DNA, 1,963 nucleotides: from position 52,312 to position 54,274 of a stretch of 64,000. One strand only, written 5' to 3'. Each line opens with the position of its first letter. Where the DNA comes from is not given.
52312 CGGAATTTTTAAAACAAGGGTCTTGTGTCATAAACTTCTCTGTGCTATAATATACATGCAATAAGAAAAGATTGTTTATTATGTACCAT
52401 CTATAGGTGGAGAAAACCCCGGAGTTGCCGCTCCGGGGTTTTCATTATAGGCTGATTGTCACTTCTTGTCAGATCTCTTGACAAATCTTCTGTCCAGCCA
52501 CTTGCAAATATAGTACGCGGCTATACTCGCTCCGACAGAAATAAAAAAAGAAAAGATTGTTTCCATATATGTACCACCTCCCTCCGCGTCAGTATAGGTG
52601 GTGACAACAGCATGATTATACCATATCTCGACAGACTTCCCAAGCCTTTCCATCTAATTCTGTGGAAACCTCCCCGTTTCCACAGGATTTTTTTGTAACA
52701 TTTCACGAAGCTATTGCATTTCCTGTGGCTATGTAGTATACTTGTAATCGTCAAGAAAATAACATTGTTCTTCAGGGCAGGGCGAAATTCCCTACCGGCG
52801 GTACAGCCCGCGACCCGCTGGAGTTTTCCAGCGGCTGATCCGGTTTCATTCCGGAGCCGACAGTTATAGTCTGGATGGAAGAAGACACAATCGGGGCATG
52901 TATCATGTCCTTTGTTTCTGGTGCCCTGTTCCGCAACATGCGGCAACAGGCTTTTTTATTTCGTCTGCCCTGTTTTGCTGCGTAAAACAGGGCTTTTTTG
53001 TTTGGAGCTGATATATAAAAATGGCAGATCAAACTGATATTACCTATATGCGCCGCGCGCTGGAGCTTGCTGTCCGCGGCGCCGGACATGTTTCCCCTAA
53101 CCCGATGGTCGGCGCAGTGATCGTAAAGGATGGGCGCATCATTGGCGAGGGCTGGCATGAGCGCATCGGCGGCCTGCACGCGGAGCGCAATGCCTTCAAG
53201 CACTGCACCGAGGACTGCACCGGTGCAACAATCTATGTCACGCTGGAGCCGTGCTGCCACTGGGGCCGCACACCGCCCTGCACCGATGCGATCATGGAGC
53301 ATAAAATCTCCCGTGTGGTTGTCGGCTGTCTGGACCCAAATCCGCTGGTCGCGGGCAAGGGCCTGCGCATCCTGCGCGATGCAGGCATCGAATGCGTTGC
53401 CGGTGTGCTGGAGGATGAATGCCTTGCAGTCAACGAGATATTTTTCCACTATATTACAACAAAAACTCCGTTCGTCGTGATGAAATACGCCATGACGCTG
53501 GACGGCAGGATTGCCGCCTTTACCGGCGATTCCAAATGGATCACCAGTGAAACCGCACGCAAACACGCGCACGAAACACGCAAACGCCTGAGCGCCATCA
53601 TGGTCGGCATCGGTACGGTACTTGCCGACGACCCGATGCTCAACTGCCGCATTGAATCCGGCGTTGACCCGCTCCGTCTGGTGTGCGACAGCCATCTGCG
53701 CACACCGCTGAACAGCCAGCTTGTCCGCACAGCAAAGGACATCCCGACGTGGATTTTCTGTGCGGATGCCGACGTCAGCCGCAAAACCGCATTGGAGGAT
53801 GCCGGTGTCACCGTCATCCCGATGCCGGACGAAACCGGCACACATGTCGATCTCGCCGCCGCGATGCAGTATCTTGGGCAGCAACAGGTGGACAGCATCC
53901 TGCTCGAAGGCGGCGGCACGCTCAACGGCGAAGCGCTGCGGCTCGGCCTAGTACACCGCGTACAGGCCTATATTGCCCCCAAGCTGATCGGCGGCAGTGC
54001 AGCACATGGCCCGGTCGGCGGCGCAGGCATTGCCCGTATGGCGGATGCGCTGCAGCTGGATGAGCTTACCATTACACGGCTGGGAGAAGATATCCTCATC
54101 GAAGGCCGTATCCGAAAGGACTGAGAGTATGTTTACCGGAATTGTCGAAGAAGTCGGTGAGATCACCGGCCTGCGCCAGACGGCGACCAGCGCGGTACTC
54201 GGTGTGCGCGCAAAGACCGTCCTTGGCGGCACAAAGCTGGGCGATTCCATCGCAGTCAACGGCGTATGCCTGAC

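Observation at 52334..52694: Fst/PepA1-like type I toxin-antitoxin candidate with par-like architecture (convergent RNAs, shared terminator, dispersed direct repeats)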

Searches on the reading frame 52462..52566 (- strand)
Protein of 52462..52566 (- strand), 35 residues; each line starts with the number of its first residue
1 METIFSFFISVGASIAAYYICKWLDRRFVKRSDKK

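Call 6: search_protein_families(library=pfam, proteins=[window:52462-52566:-], max_evalue=10)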
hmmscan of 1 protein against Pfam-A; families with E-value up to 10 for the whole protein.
seq(35 aa): 1 family
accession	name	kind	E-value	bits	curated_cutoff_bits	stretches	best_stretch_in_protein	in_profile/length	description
PF10805.13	DUF2730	-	0.12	13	24.9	1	8-34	9-35/102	Protein of unknown function (DUF2730)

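Call 7: search_protein_families(library=ncbifam, proteins=[window:52462-52566:-], max_evalue=10)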
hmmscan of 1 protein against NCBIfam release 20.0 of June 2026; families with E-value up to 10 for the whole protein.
seq(35 aa): 0 families

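Call 18: find_related_loci(query=A1, collection=genome_contigs, flank=3000)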
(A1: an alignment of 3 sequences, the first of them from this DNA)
Query A1 (35 aa) in genome_contigs; peptide patterns used: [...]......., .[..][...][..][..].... (x = any residue, [..] = any of these).
598 stretches matched a pattern (row limit reached: there are more); 494 encode a relative of the query (tblastn E <= 1e-3); the best 80 are kept; 80 distinct loci.
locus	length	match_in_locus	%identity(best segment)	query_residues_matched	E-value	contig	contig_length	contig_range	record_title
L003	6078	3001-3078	69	1-26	2e-11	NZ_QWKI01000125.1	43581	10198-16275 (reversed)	Pseudoflavonifractor sp. 60 Scaffold33_1, whole genome shotgun sequence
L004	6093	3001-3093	68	1-31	3e-11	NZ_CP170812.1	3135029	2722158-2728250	Faecalibacterium prausnitzii strain UT1 chromosome, complete genome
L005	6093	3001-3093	68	1-31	3e-11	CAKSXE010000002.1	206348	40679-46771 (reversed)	MAG: uncultured Faecalibacterium sp. isolate REFINED_METABAT215_TOP10_CONTIGS_1500_ASSEMBLY_K77_MERGED__Hadza_MoBio_hadz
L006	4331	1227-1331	63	1-35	4e-11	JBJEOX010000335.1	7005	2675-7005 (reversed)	MAG: Ruminococcus sp. isolate LOHA14_bin.016 NODE_5263_length_7005_cov_4.550935, whole genome shotgun sequence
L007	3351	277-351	72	1-25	1e-10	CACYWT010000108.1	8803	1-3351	MAG: uncultured Ruminococcus sp. isolate RUG12347 genome assembly, contig: RUG12347_asm_108, whole genome shotgun sequen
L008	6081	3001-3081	70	1-27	4e-10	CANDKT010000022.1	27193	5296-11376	MAG TPA_asm: uncultured Firmicutes bacterium isolate ERR6760081_bin.78_metawrap_v1.3_MAG genome assembly, contig: ERZ128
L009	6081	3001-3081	70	1-27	3e-10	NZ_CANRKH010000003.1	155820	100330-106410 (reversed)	MAG: uncultured Dysosmobacter sp. isolate Lapin-021__bin87 Lapin-021__NODE_90_length_155820_cov_6.392563, whole genome s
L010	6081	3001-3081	78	1-27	4e-10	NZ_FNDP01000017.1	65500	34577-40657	Pseudobutyrivibrio sp. 49, whole genome shotgun sequence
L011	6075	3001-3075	80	1-25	5e-10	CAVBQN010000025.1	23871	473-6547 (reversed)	Fusicatenibacter saccharivorans isolate H07641-L1_cleanbin_000006 genome assembly, contig: Spades_H07641-L1_contig_1149,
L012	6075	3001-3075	80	1-25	5e-10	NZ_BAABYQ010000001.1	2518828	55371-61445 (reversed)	Dialister sp. i34-0019-2H8 sequence1, whole genome shotgun sequence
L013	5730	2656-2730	80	1-25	5e-10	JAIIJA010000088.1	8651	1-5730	MAG: Dialister sp. isolate Map_127_009 contig_100_773, whole genome shotgun sequence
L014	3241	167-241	80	1-25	5e-10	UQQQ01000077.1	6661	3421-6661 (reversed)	uncultured Dialister sp. isolate UMGS543 genome assembly, contig: NODE_6776_length_6661_cov_12.235241, whole genome shot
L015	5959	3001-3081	70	1-27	9e-10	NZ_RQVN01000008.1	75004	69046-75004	Veillonella sp. VA142 contig_0008, whole genome shotgun sequence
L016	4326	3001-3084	71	1-28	7e-10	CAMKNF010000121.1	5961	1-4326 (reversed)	MAG: uncultured Ruminococcus sp. isolate SRR14812341_bin.24_metaWRAP_v1.3_MAG genome assembly, contig: ERZ12298781.3283,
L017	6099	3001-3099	63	1-35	7e-10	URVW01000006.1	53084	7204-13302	uncultured Faecalibacterium sp. isolate UMGS1404 genome assembly, contig: NODE_141_length_53084_cov_10.490053, whole gen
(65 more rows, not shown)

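Call 21: search_solved_structures(query=window:52462-52566:-, max_evalue=10, show_alignments=3)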
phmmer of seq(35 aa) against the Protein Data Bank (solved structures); distinct sequences matched with E-value up to 10: 3.
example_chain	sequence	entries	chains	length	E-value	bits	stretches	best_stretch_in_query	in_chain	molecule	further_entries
5wtr_A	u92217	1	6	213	0.27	14.9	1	7-30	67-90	Uncharacterized protein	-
5h35_C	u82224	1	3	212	0.29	14.8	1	7-30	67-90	Membrane protein TRIC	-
8smr_I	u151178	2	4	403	0.73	13.6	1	9-30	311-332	Cytochrome b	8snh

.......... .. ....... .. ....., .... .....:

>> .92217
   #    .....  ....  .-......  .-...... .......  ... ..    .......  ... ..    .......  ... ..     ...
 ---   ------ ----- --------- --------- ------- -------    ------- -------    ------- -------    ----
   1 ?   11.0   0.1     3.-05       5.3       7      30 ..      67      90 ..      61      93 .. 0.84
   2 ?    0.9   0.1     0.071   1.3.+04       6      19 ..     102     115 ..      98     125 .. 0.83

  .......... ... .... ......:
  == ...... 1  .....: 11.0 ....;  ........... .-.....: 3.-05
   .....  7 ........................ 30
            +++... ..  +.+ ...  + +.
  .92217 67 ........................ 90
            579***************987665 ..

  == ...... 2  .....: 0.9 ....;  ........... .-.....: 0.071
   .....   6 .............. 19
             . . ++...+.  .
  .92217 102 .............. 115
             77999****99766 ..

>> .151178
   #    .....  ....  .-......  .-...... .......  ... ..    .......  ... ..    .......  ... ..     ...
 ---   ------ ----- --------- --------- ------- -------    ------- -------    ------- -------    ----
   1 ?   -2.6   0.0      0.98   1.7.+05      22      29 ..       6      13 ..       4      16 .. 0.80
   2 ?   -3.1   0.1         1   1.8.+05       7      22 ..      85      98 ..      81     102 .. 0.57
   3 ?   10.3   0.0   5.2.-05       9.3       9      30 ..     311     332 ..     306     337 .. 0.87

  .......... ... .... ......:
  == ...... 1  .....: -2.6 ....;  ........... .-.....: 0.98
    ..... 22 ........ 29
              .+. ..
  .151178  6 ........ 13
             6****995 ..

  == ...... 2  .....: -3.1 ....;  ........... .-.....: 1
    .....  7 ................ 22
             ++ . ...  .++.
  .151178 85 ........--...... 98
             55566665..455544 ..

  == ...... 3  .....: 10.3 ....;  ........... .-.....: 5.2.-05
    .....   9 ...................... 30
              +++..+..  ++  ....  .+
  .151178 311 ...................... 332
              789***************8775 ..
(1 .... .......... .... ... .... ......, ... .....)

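Call 24: search_dna_similar(query=window:52462-52566:-, collection=plasmids, mode=protein, max_evalue=1, max_rows=30)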
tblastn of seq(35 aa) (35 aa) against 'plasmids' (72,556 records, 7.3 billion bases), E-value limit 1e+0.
Records with a match: 418; places in all: 549; records where one place covers at least 80% of the query: 367.
Best place of each record, by identity: 80-90% 1; 60-80% 6; <60% 411.
By first word of the organism name: Enterococcus 362; Streptococcus 32; Ligilactobacillus 7; uncultured 6; Lactococcus 3; Carnobacterium 2; Clostridium 1; Butyricicoccus 1; Waltera 1; Mediterraneibacter 1; and 2 more.
By predicted mobility (MOB-suite, as given by PLSDB): conjugative 256; non-mobilizable 125; mobilizable 37.
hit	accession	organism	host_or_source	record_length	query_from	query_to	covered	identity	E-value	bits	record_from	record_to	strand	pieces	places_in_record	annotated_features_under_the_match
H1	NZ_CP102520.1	Ligilactobacillus salivarius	Homo sapiens,Cell culture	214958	2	27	74%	69.2%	2e-4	42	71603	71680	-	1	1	none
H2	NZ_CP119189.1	Clostridium perfringens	goat,fecal sample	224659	1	25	71%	68.0%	6e-4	40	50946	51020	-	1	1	none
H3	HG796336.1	uncultured bacterium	-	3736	1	25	71%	68.0%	3e-2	36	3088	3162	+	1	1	none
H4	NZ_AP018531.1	Butyricicoccus sp. GAM44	Homo sapiens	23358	1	28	80%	60.7%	1e-2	37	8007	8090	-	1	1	none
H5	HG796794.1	uncultured bacterium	-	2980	1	35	100%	48.6%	1e-3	40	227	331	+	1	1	none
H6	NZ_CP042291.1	Enterococcus hirae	pig,Anal swab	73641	1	34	97%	47.1%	2e-3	39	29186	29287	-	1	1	none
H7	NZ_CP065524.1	Enterococcus faecium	Homo sapiens,pleural fluid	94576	2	34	94%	48.5%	2e-3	39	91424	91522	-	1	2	none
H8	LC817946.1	Waltera intestinalis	Homo sapiens,Genome Sequencing,feces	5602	1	25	71%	64.0%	2e-2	36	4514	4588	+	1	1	none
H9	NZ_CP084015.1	Mediterraneibacter gnavus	Homo sapiens,pure culture,human feces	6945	1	27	77%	59.3%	4e-3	39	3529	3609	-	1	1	none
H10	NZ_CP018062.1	Enterococcus mundtii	single cell,soil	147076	1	34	97%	44.1%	1e-3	40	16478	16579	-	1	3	none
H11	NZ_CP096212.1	Enterococcus faecium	Homo sapiens,blood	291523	1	34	97%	44.1%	1e-3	40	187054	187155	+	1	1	none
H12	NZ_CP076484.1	Enterococcus faecium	Homo sapiens,cell culture,blood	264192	1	34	97%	44.1%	1e-3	40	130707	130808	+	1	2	none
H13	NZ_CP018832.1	Enterococcus faecium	Homo sapiens,blood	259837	1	34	97%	44.1%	1e-3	40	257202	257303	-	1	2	none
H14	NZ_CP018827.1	Enterococcus faecium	Homo sapiens,blood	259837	1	34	97%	44.1%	1e-3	40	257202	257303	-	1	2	none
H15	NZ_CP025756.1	Enterococcus faecium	-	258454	1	34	97%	44.1%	1e-3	40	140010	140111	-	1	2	none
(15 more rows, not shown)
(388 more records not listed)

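Call 25: search_dna_similar(query=window:52462-52566:-, collection=phages, mode=protein, max_evalue=1, max_rows=30)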
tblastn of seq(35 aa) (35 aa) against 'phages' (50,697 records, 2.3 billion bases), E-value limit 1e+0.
Records with a match: 9; places in all: 9; records where one place covers at least 80% of the query: 3.
Best place of each record, by identity: <60% 9.
By first word of the organism name: Bacteriophage 4; bajarodino 3; Listeria 2.
By host as written in the record: - 4; Peromyscus fraterculus 3; Listeria monocytogenes 2.
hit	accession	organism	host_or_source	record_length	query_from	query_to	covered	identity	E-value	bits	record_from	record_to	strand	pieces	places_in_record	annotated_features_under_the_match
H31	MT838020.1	Bacteriophage sp.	human fecal samples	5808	1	26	74%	59.3%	2e-2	35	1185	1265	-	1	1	record has no annotation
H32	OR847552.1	Listeria phage LM 4-11-1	Listeria monocytogenes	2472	5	34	86%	46.7%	2e-1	32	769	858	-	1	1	record has no annotation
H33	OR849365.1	Listeria phage LM 4-14-1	Listeria monocytogenes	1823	5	34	86%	46.7%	2e-1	32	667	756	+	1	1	record has no annotation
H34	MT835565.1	Bacteriophage sp.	human fecal samples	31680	4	26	66%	56.5%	4e-1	31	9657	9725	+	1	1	record has no annotation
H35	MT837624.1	Bacteriophage sp.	human fecal samples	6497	1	32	91%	40.6%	1e-2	35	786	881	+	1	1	record has no annotation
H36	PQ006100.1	bajarodino virus 68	Peromyscus fraterculus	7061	1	26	74%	46.2%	4e-3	37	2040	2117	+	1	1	DNA binding protein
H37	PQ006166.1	bajarodino virus 29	Peromyscus fraterculus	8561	1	26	74%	42.3%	1e-1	33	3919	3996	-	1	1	hypothetical protein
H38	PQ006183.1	bajarodino virus 15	Peromyscus fraterculus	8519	1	26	74%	42.3%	1e-1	33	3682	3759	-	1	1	none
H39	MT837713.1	Bacteriophage sp.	human fecal samples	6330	1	25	71%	40.0%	3e-2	35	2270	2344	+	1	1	record has no annotation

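Call 26: get_annotated_region(hit=H11, flank=1500)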
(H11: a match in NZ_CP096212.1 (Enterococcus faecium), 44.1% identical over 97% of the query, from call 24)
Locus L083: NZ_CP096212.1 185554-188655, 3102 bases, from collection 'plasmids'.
description: Enterococcus faecium strain UCH1 plasmid pUCH1-1, complete sequence
organism: Enterococcus faecium (NCBI taxid 1352)
taxonomy: Bacteria; Bacillota; Bacilli; Lactobacillales; Enterococcaceae; Enterococcus; Enterococcus faecium
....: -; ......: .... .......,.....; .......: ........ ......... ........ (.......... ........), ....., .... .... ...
typing (MOB-suite, as given by PLSDB): conjugative; replicon rep_cluster_893,rep_cluster_943; relaxase MOBP; mating-pair formation MPF_T
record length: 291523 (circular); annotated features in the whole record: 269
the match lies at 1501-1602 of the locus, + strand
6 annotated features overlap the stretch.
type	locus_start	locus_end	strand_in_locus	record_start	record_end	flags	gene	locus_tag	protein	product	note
CDS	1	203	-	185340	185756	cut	-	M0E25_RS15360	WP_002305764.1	hypothetical protein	-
CDS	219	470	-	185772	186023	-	-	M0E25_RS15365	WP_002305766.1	hypothetical protein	-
CDS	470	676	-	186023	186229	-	-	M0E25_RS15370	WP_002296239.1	hypothetical protein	-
CDS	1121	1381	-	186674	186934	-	-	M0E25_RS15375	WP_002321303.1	hypothetical protein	-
CDS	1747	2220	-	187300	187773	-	ssb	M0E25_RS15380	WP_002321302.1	single-stranded DNA-binding protein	GO:0006310 - DNA recombination [Evidence IEA]; GO:0006281 - DNA repair [Evidence IEA]; GO:0006260 - DNA replication ...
CDS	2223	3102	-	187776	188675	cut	-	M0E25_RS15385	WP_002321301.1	nucleotidyl transferase AbiEii/AbiGii toxin family protein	-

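Call 27: get_annotated_region(hit=H2, flank=1500)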
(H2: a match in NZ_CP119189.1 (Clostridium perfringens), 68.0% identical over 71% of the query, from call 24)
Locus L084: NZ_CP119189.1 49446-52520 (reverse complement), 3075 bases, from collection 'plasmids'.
description: Clostridium perfringens strain 21-D-5 plasmid p21-D-5b, complete sequence
organism: Clostridium perfringens (NCBI taxid 1502)
taxonomy: Bacteria; Bacillota; Clostridia; Eubacteriales; Clostridiaceae; Clostridium; Clostridium perfringens
host: -; source: goat,fecal sample; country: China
typing (MOB-suite, as given by PLSDB): non-mobilizable; replicon Inc18
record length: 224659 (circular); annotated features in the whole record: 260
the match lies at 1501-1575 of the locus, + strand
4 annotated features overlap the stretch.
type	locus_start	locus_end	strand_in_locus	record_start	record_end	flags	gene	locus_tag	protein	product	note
CDS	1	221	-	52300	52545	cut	-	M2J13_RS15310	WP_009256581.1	hypothetical protein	-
CDS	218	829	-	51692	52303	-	-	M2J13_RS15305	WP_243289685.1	folate family ECF transporter S component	-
CDS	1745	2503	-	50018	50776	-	-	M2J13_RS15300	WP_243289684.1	hypothetical protein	-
CDS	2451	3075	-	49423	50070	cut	-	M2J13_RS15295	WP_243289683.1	hypothetical protein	-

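Call 62: find_related_loci(query=A2, collection=viral_contigs, flank=3000)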
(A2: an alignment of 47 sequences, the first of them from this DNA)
Query A2 (35 aa) in viral_contigs; peptide patterns used: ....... (x = any residue, [..] = any of these).
115 stretches matched a pattern; 83 encode a relative of the query (tblastn E <= 1e-3); the best 80 are kept; 80 distinct loci.
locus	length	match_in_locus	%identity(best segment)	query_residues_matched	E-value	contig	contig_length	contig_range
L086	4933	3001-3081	67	1-27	2e-9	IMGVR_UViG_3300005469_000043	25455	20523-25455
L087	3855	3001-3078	62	2-27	4e-9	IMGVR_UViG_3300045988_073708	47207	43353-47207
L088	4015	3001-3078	62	2-27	4e-9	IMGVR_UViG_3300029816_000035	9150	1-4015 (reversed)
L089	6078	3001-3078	69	2-27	2e-8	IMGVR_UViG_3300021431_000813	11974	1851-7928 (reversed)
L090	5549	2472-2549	58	1-26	2e-8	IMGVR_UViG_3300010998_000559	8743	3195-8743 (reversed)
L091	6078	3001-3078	58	1-26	2e-8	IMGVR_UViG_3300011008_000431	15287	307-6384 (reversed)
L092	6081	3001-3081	67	1-27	3e-8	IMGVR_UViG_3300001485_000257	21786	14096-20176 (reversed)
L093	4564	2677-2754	69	1-26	3e-8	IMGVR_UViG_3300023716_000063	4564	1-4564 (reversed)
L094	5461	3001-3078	69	1-26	3e-8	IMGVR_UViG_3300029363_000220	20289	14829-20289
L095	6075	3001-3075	68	1-25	3e-8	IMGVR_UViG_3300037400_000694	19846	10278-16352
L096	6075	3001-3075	68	1-25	3e-8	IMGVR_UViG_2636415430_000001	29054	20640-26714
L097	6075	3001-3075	68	1-25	6e-8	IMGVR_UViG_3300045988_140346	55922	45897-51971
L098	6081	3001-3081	59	2-28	6e-8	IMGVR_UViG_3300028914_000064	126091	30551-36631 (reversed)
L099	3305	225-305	56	1-27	8e-8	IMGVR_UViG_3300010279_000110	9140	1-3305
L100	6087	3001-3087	62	4-32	8e-8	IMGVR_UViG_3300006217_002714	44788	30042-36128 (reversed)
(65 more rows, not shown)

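Call 70: search_protein_representatives(protein=window:52462-52566:-)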
Query: 35 residues. Proteins with E-value up to 0.001 (for the whole library): 73; up to 1e-10: 2; up to 1e-30: 0. The best 73 are listed.
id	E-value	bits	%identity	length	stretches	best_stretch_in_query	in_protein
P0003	1.6e-12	60.8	56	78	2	1-28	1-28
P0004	4.7e-12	59.3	64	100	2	1-27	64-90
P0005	5.5e-07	44.1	70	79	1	1-30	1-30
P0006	7.5e-06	40.7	74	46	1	1-27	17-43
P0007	8.8e-06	40.5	62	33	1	1-29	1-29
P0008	1.3e-05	40.0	68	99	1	1-31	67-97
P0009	1.5e-05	39.8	42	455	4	16-33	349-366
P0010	1.9e-05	39.5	59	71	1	1-32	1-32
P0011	2.3e-05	39.2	64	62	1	1-28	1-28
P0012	2.3e-05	39.2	69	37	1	1-29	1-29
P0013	2.7e-05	39.0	61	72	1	1-31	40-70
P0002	2.8e-05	38.9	74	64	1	1-27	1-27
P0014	3.0e-05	38.9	68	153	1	1-31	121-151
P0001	3.0e-05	38.9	80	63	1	2-26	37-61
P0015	3.3e-05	38.7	70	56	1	1-27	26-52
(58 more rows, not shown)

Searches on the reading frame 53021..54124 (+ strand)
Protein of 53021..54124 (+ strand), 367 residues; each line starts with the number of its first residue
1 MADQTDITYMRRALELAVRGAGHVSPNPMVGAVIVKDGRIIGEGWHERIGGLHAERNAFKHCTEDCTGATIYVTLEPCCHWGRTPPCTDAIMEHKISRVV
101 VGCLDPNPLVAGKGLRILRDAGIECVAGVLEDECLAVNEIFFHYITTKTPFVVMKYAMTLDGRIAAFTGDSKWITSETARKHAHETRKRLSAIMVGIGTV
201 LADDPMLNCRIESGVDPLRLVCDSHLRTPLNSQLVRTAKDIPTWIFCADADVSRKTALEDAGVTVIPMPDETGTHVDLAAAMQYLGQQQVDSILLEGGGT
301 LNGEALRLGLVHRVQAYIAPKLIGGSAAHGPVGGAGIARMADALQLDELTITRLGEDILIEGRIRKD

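Call 55: find_encoding_contigs(protein=window:53021-54124:+, flank=3000, max_places=8)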
Protein window:53021-54124:+ (367 aa): 1 contig read that carries it; 1 place shown.
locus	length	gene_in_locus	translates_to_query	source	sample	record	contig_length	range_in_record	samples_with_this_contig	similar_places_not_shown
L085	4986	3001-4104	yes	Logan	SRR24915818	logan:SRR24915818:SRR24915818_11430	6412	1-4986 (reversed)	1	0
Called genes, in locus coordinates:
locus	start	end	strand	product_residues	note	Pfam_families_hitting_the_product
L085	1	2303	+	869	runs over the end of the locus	PF00690:Cation_ATPase_N, PF00122:E1-E2_ATPase, PF00702:Hydrolase, PF13246:Cation_ATPase, PF00689:Cation_ATPase_C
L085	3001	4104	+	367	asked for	PF00383:dCMP_cyt_deam_1, PF14437:MafB19-deam (weak), PF01872:RibD_C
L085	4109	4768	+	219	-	PF00677:Lum_binding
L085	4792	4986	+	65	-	?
